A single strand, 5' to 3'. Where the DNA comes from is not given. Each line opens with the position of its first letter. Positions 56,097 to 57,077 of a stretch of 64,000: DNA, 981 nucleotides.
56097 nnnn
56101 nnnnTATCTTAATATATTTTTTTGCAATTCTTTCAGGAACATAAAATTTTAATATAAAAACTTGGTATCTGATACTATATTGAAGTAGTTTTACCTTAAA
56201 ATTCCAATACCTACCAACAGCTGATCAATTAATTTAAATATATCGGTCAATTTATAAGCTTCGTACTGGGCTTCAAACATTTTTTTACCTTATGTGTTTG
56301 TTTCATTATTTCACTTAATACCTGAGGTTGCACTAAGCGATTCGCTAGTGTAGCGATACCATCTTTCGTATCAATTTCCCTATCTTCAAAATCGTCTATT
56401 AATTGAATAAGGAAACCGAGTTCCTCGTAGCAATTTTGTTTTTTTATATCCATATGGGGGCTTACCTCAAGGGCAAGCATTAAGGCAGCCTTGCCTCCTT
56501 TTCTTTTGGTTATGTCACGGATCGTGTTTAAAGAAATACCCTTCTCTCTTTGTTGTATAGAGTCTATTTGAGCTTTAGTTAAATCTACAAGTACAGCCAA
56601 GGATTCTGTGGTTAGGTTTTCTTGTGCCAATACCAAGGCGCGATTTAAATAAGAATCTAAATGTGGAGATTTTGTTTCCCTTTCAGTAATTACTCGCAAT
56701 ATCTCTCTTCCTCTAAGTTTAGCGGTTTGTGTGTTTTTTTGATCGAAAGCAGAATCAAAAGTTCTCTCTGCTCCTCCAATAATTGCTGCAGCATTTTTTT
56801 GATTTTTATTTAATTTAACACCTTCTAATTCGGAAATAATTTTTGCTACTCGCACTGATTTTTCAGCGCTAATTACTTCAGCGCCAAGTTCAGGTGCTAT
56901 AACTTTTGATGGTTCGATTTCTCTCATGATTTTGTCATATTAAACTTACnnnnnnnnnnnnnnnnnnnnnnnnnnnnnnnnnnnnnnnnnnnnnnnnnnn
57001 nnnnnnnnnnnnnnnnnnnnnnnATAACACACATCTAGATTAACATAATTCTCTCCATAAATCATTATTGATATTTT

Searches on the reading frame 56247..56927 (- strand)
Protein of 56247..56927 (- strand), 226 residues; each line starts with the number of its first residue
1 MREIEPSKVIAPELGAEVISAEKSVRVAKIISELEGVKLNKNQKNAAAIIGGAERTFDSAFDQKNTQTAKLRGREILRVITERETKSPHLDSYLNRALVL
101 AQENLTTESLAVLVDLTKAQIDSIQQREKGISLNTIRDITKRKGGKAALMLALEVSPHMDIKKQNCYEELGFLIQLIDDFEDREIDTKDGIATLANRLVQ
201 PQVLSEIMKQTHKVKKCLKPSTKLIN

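Call 3: search_protein_families(library=pfam, proteins=[window:56247-56927:-], max_evalue=0.1)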
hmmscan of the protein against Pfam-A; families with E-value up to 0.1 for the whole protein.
window:56247-56927:- (226 aa): 1 family
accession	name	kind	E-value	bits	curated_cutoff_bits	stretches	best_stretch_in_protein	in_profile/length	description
PF13443.12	HTH_26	-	0.042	14.5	22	1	99-139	5-46/63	Cro/C1-type HTH DNA-binding domain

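Call 100: search_protein_families(library=padloc, proteins=[window:56247-56927:-], max_evalue=0.001)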
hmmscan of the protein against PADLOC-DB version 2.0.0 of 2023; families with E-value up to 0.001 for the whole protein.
window:56247-56927:- (226 aa): 1 family
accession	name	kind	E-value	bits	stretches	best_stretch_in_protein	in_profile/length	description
PDLC03665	Control_protein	-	7.4e-05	20.9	1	98-144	16-62/77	control protein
